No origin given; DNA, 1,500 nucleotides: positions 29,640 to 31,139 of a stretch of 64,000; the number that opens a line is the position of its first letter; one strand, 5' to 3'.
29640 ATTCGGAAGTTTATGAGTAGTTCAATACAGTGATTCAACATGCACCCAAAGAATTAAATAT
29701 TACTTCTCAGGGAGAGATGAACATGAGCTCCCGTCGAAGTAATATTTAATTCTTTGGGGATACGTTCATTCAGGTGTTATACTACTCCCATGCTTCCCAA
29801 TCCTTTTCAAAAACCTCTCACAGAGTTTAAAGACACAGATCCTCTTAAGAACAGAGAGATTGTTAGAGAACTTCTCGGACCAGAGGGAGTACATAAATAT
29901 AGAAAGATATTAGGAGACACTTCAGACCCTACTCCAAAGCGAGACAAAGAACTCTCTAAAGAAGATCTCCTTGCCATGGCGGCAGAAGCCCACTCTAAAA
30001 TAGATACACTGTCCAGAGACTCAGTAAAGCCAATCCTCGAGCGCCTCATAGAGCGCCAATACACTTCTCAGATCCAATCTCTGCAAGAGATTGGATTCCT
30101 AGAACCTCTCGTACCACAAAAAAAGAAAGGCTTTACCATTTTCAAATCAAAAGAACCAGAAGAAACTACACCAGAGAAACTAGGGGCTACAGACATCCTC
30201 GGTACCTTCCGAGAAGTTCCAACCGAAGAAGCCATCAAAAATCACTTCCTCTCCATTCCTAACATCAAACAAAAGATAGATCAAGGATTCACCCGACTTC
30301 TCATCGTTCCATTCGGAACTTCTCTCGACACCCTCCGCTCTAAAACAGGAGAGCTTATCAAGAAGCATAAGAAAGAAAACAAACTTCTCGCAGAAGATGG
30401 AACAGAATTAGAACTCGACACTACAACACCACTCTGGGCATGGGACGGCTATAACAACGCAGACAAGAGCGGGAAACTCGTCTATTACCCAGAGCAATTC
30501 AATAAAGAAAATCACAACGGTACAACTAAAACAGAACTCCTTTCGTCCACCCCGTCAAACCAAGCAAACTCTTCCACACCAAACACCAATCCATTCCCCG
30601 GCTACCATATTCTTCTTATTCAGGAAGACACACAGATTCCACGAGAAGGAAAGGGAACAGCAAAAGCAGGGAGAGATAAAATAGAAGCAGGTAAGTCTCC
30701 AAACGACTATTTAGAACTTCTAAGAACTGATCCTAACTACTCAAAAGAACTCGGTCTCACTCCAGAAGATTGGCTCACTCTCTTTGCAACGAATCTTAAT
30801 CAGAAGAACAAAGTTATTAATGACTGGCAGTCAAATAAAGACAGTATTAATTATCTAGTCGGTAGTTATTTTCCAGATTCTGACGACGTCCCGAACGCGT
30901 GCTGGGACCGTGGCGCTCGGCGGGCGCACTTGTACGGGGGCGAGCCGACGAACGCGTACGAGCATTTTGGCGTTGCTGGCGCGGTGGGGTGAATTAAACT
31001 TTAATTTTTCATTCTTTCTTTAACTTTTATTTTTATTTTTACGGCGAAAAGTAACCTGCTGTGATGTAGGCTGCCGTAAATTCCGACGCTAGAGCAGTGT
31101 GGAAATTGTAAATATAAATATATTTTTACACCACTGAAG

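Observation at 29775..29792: Extended -10 box placed exactly 6 nt upstream of the conserved ATG: leaderless mRNA with an upstream DNA palindrome?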

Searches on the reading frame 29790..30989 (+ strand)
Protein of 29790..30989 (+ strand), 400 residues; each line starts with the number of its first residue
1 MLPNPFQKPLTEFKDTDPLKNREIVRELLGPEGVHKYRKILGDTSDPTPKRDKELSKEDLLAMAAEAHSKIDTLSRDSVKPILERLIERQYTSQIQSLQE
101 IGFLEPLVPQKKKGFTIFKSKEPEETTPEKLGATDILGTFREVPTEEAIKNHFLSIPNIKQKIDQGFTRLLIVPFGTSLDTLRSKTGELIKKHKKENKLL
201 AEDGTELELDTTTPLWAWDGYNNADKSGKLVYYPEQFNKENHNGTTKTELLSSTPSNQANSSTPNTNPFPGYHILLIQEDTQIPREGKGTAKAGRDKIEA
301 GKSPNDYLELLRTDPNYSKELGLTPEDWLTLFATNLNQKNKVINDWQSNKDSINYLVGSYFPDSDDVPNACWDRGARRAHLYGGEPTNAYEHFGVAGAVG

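Call 9: search_protein_families(library=pfam, proteins=[window:29790-30989:+], max_evalue=0.01)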
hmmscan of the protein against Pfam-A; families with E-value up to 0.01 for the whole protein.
window:29790-30989:+ (400 aa): 0 families

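Call 13: find_homologous_proteins(query=window:29790-30989:+)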
Query window:29790-30989:+ (400 aa): 27 proteins with E <= 0.001 among 6684 candidates.
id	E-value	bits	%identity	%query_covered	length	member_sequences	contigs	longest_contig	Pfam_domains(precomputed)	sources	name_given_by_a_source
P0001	2.4e-269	911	100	100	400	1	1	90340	-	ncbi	-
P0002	3.8e-227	772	87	100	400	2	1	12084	-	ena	-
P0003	3.8e-223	759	86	100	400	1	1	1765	-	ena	-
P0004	3.9e-220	749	83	100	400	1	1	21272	-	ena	-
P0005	3.1e-203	693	81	100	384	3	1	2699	-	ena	-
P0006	4.5e-174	597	70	100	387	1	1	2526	-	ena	-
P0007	2.1e-173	595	74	100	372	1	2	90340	-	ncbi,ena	-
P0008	1.4e-158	546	69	100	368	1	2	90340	-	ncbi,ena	-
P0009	2.7e-141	489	62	100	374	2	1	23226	-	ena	-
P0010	4.1e-139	482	62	100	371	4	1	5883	-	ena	-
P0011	3.3e-121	423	54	100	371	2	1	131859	-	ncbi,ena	-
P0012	1.7e-110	388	52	100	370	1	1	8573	-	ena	-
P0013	3.5e-110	387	52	100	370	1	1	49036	-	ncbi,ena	-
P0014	7.3e-109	382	53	100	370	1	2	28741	-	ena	-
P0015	1.3e-106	375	50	100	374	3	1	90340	-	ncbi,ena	-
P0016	3.9e-103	364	50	100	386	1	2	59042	-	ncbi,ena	-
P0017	1.6e-101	358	49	100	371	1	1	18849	-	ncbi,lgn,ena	-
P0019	1.5e-85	306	44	100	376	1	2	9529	-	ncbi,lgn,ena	-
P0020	9.8e-71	257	42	95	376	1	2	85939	-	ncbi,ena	-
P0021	3.4e-66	242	38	100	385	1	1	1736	-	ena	-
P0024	2.4e-45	173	39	78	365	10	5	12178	-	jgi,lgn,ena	-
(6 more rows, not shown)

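Call 17: find_encoding_contigs(protein=P0007, flank=10000, max_places=3)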
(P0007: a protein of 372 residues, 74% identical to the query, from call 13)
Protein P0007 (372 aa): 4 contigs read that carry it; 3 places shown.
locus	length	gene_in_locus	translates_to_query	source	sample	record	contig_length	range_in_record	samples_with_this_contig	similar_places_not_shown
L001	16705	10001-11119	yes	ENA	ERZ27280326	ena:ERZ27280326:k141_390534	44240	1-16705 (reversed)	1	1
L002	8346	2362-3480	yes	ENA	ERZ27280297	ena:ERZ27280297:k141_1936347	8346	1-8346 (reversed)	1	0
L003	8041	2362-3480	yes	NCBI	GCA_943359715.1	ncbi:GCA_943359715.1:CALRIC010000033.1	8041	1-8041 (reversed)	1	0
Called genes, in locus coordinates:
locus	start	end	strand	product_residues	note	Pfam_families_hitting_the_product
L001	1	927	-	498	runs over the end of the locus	PF13328:HD_4, PF01966:HD, PF04607:RelA_SpoT, PF02824:TGS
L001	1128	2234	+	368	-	-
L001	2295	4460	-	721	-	PF01751:Toprim, PF01131:Topoisom_bac, PF01396:Zn_ribbon_Top1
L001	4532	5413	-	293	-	PF02481:DNA_processg_A, PF17782:WHD_DprA (weak)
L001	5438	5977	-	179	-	PF01195:Pept_tRNA_hydro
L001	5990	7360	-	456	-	PF00009:GTP_EFTU, PF02421:FeoB_N, PF04548:AIG1 (weak), PF01926:MMR_HSR1, PF01926:MMR_HSR1, PF02421:FeoB_N, PF00009:GTP_EFTU, PF14714:KH_dom-like, +8 more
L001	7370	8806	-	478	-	PF03816:LytR_cpsA_psr, PF13399:LytR_C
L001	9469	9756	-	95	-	PF00216:Bac_DNA_binding, PF18291:HU-HIG (weak)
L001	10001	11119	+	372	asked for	-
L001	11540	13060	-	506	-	PF12072:RNase_Y_N, PF08668:HDOD (faint), PF00013:KH_1, PF01966:HD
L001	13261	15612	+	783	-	PF02463:SMC_N, PF13175:AAA_15 (weak), PF13476:AAA_23, PF13304:AAA_21 (weak)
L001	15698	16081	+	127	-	-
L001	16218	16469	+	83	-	PF00886:Ribosomal_S16 (weak)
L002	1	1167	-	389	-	?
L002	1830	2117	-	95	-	PF00216:Bac_DNA_binding, PF18291:HU-HIG (weak)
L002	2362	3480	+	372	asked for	-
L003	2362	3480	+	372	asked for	-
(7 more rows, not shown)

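Call 18: find_encoding_contigs(protein=P0015, flank=10000, max_places=3)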
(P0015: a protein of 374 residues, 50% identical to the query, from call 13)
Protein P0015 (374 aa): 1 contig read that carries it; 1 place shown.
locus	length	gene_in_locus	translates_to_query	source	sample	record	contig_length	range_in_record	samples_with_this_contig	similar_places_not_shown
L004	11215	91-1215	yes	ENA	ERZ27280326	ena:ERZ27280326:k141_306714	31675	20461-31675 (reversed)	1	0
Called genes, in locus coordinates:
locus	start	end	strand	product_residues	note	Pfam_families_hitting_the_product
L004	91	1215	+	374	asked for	-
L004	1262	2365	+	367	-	-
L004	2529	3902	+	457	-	-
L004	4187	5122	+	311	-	PF00106:adh_short (faint), PF01073:3Beta_HSD, PF01370:Epimerase, PF02719:Polysacc_synt_2 (faint), PF04321:RmlD_sub_bind, PF16363:GDP_Man_Dehyd, PF07993:NAD_binding_4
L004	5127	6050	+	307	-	PF00535:Glycos_transf_2, PF10111:Glyco_tranf_2_2 (weak), PF13641:Glyco_tranf_2_3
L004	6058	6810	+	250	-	PF13489:Methyltransf_23, PF13847:Methyltransf_31 (weak), PF08241:Methyltransf_11, PF08242:Methyltransf_12, PF13649:Methyltransf_25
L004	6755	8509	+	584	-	PF13231:PMT_2 (weak)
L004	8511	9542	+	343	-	PF00534:Glycos_transf_1, PF13692:Glyco_trans_1_4, PF13524:Glyco_trans_1_2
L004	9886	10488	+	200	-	PF02163:Peptidase_M50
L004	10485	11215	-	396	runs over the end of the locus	PF00534:Glycos_transf_1, PF13692:Glyco_trans_1_4, PF13524:Glyco_trans_1_2 (weak)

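Call 24: find_related_loci(query=A2, collection=genome_contigs, flank=3000)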
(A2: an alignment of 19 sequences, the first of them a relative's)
Query A2 (400 aa) in genome_contigs; peptide patterns used: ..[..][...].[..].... (x = any residue, [..] = any of these).
10 stretches matched a pattern; 8 encode a relative of the query (tblastn E <= 1e-3); 8 distinct loci.
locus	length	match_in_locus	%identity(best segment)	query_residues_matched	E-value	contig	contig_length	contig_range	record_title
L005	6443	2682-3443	38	89-381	4e-52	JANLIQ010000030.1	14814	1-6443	MAG: Candidatus Berkelbacteria bacterium isolate S40-19 k99_474936, whole genome shotgun sequence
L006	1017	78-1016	36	58-362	8e-56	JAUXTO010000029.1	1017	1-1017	MAG: Candidatus Gottesmanbacteria bacterium isolate C13_maxbin.100 C13_k141_321331, whole genome shotgun sequence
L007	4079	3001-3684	41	165-399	4e-50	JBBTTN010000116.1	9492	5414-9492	MAG: Patescibacteria group bacterium isolate H52-bin079 H52_bin079_000000000116, whole genome shotgun sequence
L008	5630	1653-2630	32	2-370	8e-35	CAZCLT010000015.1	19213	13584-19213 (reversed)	MAG TPA_asm: uncultured Gammaproteobacteria bacterium isolate binchicken_co38_1068 genome assembly, contig: NODE_5990_le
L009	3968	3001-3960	32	2-361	5e-33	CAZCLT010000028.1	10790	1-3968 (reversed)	MAG TPA_asm: uncultured Gammaproteobacteria bacterium isolate binchicken_co38_1068 genome assembly, contig: NODE_12959_l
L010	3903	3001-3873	31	92-381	2e-32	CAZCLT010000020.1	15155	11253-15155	MAG TPA_asm: uncultured Gammaproteobacteria bacterium isolate binchicken_co38_1068 genome assembly, contig: NODE_8283_le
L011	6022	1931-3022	27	1-374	3e-31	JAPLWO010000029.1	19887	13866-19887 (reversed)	MAG: Candidatus Magasanikiibacteriota bacterium isolate LacPavin_0920_WC57_MAG_45_8 LacPavin_0920_WC57_scaffold_40699, w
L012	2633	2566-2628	62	159-179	8e-4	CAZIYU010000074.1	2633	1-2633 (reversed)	MAG TPA_asm: uncultured Candidatus Saccharibacteria bacterium isolate SRP178699_co1_16 genome assembly, contig: NODE_654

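Call 29: find_encoding_contigs(protein=P0011, flank=10000, max_places=3)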
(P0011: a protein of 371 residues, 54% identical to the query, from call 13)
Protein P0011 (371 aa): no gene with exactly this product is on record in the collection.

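Call 30: find_encoding_contigs(protein=P0013, flank=10000, max_places=3)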
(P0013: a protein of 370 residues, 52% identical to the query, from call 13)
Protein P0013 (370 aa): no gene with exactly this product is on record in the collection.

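Call 31: find_encoding_contigs(protein=P0017, flank=10000, max_places=3)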
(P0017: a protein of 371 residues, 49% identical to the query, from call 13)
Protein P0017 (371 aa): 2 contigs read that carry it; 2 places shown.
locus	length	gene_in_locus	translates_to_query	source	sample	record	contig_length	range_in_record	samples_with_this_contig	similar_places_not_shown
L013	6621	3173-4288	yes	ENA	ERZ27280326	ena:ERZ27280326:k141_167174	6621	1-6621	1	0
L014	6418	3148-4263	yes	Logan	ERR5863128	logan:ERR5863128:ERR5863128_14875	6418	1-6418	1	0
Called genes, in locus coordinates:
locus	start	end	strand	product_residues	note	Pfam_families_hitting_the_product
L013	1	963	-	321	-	?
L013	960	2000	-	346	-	PF20706:GT4-conflict (weak), PF00534:Glycos_transf_1, PF13692:Glyco_trans_1_4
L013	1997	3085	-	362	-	PF13439:Glyco_transf_4, PF00534:Glycos_transf_1, PF13692:Glyco_trans_1_4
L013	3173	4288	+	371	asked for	-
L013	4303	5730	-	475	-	PF13727:CoA_binding_3, PF02397:Bac_transf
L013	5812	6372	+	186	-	PF01863:YgjP-like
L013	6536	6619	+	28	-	?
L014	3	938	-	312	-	?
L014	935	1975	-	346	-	PF20706:GT4-conflict (weak), PF00534:Glycos_transf_1, PF13692:Glyco_trans_1_4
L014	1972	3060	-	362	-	PF13439:Glyco_transf_4, PF00534:Glycos_transf_1, PF13692:Glyco_trans_1_4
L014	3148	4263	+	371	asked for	-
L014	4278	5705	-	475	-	PF13727:CoA_binding_3, PF02397:Bac_transf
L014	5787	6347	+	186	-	PF01863:YgjP-like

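Call 32: find_encoding_contigs(protein=P0009, flank=10000, max_places=3)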
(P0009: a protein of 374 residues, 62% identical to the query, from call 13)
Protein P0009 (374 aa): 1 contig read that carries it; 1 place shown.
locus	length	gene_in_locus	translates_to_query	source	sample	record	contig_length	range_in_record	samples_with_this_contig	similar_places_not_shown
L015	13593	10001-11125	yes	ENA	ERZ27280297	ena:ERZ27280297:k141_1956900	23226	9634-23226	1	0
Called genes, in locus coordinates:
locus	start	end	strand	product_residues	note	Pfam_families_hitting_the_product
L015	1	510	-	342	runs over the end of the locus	-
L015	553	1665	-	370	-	PF04389:Peptidase_M28 (weak), PF01546:Peptidase_M20, PF07687:M20_dimer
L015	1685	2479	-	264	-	PF06182:ABC2_membrane_6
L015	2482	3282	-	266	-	-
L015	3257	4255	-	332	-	PF00005:ABC_tran, PF12846:AAA_10 (faint), PF13304:AAA_21 (weak)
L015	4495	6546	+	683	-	PF00932:LTD, PF18911:PKD_4, PF00801:PKD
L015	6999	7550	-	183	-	PF04307:YdjM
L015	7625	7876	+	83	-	PF04070:DUF378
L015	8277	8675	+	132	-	-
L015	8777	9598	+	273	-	-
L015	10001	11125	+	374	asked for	-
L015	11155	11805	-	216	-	-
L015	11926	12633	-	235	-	-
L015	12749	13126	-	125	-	PF01381:HTH_3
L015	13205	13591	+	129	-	?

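Call 36: find_encoding_contigs(protein=P0016, flank=10000, max_places=3)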
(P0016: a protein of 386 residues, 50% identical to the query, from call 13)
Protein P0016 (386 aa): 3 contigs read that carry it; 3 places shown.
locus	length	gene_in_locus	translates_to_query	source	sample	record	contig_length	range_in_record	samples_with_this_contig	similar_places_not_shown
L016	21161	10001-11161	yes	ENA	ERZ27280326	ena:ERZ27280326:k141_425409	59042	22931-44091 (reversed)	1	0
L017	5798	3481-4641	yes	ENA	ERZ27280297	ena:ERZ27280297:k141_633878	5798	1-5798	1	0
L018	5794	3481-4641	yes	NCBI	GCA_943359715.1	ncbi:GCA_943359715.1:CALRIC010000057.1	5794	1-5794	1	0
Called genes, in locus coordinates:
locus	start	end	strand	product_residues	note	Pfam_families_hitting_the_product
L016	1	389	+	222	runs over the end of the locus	-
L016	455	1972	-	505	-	-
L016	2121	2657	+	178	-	PF01250:Ribosomal_S6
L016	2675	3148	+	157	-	PF00436:SSB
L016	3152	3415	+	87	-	PF01084:Ribosomal_S18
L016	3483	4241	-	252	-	PF16156:DUF4864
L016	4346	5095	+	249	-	PF01978:TrmB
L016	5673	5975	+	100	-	-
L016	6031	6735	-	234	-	PF14023:Bestrophin-like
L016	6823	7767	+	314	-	PF00152:tRNA-synt_2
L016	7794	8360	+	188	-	PF08207:EFP_N, PF01132:EFP, PF09285:Elong-fact-P_C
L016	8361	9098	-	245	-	PF01471:PG_binding_1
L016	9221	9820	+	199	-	PF13328:HD_4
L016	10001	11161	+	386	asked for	-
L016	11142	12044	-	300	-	PF13489:Methyltransf_23, PF07021:MetW, PF01209:Ubie_methyltran (faint), PF08241:Methyltransf_11, PF08242:Methyltransf_12, PF13649:Methyltransf_25, PF13847:Methyltransf_31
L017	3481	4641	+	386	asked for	-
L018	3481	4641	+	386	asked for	-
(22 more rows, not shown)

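Call 37: find_encoding_contigs(protein=P0020, flank=10000, max_places=3)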
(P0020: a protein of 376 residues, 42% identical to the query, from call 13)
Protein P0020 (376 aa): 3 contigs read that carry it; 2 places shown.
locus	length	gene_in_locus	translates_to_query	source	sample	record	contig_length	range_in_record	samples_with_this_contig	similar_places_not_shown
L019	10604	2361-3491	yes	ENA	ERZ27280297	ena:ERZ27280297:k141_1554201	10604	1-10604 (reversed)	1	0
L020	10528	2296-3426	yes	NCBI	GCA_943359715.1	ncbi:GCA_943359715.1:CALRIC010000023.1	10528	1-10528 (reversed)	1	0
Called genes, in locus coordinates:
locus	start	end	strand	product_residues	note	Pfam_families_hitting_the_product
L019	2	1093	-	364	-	?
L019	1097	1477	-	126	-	-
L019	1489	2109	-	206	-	PF13483:Lactamase_B_3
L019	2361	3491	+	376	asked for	-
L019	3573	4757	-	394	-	-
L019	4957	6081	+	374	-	PF21710:Spt6_S1 (faint), PF23459:S1_RRP5 (faint), PF13509:S1_2 (faint), PF00575:S1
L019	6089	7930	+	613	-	PF06068:TIP49 (faint), PF06480:FtsH_ext (faint), PF00004:AAA, PF07728:AAA_5 (faint), PF17862:AAA_lid_3, PF01434:Peptidase_M41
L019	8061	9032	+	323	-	PF25231:DUF7847 (faint)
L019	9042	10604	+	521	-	?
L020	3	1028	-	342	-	?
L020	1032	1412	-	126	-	-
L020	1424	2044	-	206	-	PF13483:Lactamase_B_3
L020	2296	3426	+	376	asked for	-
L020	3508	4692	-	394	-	-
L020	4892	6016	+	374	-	PF21710:Spt6_S1 (faint), PF23459:S1_RRP5 (faint), PF13509:S1_2 (faint), PF00575:S1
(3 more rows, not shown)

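Call 38: find_encoding_contigs(protein=P0014, flank=10000, max_places=3)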
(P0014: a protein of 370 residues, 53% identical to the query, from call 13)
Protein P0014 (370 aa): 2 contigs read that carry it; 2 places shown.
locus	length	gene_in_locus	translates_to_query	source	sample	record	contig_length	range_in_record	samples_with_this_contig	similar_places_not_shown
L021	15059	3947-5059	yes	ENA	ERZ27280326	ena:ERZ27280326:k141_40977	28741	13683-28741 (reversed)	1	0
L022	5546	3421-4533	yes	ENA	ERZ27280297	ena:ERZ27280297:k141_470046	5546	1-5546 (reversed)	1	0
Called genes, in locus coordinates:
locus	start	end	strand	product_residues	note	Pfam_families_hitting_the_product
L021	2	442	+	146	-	?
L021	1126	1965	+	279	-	-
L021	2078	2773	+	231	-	-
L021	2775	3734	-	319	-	PF00579:tRNA-synt_1b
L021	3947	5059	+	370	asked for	-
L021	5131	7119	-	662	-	PF00753:Lactamase_B, PF12706:Lactamase_B_2, PF22505:RNase_J_b_CASP, PF07521:RMMBL (weak), PF17770:RNase_J_C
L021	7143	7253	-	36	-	-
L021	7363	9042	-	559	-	PF00496:SBP_bac_5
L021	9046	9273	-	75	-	PF03840:SecG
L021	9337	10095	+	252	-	PF13462:Thioredoxin_4, PF01323:DSBA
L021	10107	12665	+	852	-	-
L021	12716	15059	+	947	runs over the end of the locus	PF00005:ABC_tran (faint), PF02463:SMC_N (faint), PF03193:RsgA_GTPase (faint), PF13175:AAA_15 (faint), PF13191:AAA_16 (faint), PF13476:AAA_23 (faint), PF17760:UvrA_inter, PF17755:UvrA_DNA-bind, +3 more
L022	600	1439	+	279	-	-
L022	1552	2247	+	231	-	-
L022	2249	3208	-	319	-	PF00579:tRNA-synt_1b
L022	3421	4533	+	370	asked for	-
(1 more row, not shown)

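Call 56: search_protein_families(library=ncbifam, proteins=[P0001, P0024], max_evalue=0.01)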
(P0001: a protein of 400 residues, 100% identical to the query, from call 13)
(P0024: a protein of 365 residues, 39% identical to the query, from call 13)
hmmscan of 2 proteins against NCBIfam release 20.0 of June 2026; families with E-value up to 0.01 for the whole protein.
P0001 (400 aa): 0 families

P0024 (365 aa): 0 families

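Call 61: predict_structure(alignment_id=A2)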
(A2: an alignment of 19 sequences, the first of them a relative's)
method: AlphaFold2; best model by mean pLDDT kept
length: 400 residues; sequences in the alignment: 19
mean_pLDDT: 82.7   pTM: 0.77
mean pLDDT of the five models: 82.7, 82.3, 81.4, 81.3, 80.7
residues with pLDDT >= 90: 260; 70-90: 45; 50-70: 40; < 50: 55
segments of 3 or more residues with pLDDT < 50: 1-5, 7-13, 40-52, 111-127, 256-265
pLDDT, mean of each block of 10 residues (from residue 1): 43 52 54 53 41 59 72 76 91 97 85 42 50 95 95 89 94 98 98 98 95 97 96 95 94 53 58 95 93 92 97 92 98 98 94 98 97 98 96 95
secondary structure, 60 per line:
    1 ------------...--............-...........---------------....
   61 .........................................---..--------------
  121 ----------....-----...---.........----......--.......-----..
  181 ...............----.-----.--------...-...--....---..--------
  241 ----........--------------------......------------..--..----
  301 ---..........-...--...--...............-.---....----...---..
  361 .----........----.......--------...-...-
elements in order: H18-29 H31-41 H57-101 E131-134 E140-142 H146-154 H159-164 E167-173 H179-195 E215-217 H224-227 H247-252 E273-278 H304-313 E320-322 H325-339 E353-355 E359-361 E366-373 E378-384 E393-395 E397-399

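Call 63: fold_search(model_id=the predicted structure, library=pdb)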
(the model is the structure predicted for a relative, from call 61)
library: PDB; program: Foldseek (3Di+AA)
matches with E <= 10: 7; with E <= 0.001: 0
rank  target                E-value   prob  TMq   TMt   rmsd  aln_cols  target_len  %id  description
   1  2cnq                  7.5e-01  0.02  0.12  0.14  16.9       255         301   13  Atomic resolution structure of SAICAR-synthase from Saccharomyces cerevisiae complexed with ADP, AICAR, succinate (released 2006-06-08)
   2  1obg                  1.7e+00  0.02  0.11  0.13  16.1       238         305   13  SAICAR-synthase complexed with ATP (released 2003-03-06)
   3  4y9t                  4.6e+00  0.02  0.09  0.11  10.8       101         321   11  CRYSTAL STRUCTURE OF AN ABC TRANSPORTER SOLUTE BINDING PROTEIN (IPR025997) FROM AGROBACTERIUM VITIS S4 (Avi_5305, TARGET (released 2015-03-11)
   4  5br1                  5.8e+00  0.02  0.09  0.11  10.8       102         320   12  CRYSTAL STRUCTURE OF AN ABC TRANSPORTER SOLUTE BINDING PROTEIN (IPR025997) FROM AGROBACTERIUM VITIS S4 (Avi_5305, TARGET (released 2015-06-10)
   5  1obd                  6.4e+00  0.01  0.11  0.12  16.2       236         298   11  SAICAR-synthase complexed with ATP (released 2003-03-06)
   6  5b1w_A                6.8e+00  0.06  0.07  0.21   1.8        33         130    3  Crystal structure of human dendritic cell inhibitory receptor (DCIR) C-type lectin domain in ligand-free form (released 2016-05-11)
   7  3whd_C                8.6e+00  0.03  0.06  0.16   2.1        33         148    0  C-type lectin, human MCL (released 2013-10-23)

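Call 65: search_protein_families(library=padloc, proteins=[P0001, P0024], max_evalue=0.01)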
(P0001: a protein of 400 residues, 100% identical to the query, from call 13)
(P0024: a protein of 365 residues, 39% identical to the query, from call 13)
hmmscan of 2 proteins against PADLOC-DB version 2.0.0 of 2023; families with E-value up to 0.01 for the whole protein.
P0001 (400 aa): 0 families

P0024 (365 aa): 0 families

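Call 73: find_encoding_contigs(protein=P0019, flank=10000, max_places=3)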
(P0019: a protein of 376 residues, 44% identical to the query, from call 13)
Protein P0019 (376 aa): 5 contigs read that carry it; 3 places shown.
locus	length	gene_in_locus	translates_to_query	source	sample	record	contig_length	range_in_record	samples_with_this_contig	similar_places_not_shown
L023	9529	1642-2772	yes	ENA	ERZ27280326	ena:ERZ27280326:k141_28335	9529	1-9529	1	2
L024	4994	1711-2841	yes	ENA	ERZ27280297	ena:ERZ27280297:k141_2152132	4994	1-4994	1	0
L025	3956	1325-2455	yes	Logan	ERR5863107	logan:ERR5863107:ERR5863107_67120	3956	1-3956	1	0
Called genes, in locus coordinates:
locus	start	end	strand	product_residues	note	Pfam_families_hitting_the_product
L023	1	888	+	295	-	?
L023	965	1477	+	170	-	-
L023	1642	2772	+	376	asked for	-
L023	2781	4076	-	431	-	PF01212:Beta_elim_lyase (weak), PF00155:Aminotran_1_2, PF01041:DegT_DnrJ_EryC1, PF01053:Cys_Met_Meta_PP (weak)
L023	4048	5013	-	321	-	PF01370:Epimerase, PF02719:Polysacc_synt_2, PF04321:RmlD_sub_bind, PF05368:NmrA, PF01073:3Beta_HSD, PF13460:NAD_binding_10, PF16363:GDP_Man_Dehyd, PF07993:NAD_binding_4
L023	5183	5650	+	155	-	PF02075:RuvC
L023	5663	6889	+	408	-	-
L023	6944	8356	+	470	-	PF00890:FAD_binding_2 (weak), PF01266:DAO (faint), PF01494:FAD_binding_3 (weak), PF01593:Amino_oxidase, PF03486:HI0933_like (faint), PF12831:FAD_oxidored (weak), PF13450:NAD_binding_8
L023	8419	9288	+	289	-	-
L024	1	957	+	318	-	?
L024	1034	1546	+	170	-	-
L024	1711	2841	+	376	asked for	-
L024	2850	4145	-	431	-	PF01212:Beta_elim_lyase (weak), PF00155:Aminotran_1_2, PF01041:DegT_DnrJ_EryC1, PF01053:Cys_Met_Meta_PP (weak)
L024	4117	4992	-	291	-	?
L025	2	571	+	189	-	?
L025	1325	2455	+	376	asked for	-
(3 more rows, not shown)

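Call 74: find_encoding_contigs(protein=P0021, flank=3000, max_places=3)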
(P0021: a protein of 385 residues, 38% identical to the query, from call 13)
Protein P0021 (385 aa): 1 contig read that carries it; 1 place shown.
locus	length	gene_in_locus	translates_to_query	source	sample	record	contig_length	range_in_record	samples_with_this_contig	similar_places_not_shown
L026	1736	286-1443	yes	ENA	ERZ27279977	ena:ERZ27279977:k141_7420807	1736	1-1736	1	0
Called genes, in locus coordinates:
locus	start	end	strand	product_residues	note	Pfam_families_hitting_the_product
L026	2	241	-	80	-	?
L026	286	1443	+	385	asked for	-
